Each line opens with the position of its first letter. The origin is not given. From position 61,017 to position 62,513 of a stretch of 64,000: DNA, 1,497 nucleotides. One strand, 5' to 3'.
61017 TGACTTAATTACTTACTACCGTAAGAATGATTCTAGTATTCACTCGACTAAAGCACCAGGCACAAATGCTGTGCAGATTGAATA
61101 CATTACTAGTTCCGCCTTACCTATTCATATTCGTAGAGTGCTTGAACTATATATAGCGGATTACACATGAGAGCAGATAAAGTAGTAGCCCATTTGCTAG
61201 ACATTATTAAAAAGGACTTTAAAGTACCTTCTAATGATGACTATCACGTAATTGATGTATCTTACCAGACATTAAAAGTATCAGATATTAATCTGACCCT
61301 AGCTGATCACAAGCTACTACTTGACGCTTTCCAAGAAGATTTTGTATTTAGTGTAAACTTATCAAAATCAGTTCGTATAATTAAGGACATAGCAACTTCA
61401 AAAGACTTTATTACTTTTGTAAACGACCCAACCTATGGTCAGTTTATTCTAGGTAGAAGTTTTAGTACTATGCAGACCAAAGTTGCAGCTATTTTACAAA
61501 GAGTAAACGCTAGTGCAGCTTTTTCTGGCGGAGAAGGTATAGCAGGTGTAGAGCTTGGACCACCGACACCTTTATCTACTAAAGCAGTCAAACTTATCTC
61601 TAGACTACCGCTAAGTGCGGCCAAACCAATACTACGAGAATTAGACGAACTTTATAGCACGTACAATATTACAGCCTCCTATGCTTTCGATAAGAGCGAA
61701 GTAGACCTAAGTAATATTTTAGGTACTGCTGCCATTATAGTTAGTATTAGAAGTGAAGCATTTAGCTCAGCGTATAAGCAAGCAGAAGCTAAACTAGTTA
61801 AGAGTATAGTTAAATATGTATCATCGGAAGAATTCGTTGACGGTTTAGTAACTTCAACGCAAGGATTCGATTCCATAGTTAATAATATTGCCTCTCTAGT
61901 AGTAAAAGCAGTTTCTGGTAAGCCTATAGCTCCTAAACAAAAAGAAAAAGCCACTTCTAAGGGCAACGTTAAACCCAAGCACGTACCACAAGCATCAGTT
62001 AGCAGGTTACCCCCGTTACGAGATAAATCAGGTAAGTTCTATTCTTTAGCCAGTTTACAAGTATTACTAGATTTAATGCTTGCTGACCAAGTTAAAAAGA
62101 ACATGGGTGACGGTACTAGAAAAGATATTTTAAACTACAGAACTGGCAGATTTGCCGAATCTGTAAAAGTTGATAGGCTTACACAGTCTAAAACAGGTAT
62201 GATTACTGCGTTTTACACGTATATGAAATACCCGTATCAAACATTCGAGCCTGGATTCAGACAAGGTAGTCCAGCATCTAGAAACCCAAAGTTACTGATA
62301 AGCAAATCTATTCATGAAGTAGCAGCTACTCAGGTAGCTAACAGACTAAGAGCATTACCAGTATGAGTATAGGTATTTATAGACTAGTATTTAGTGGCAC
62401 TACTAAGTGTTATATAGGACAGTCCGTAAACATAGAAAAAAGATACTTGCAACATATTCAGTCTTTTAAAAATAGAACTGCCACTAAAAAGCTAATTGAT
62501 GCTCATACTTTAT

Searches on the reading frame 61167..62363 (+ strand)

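Call 74: search_protein_families(library=phrogs, proteins=[window:61167-62363:+], max_evalue=0.001)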
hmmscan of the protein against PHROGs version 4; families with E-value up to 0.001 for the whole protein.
window:61167-62363:+ (399 aa): 1 family
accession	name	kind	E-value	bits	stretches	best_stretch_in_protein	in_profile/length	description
phrog_3725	-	connector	4e-12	47.4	1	260-386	100-237/253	tail completion or Neck1 protein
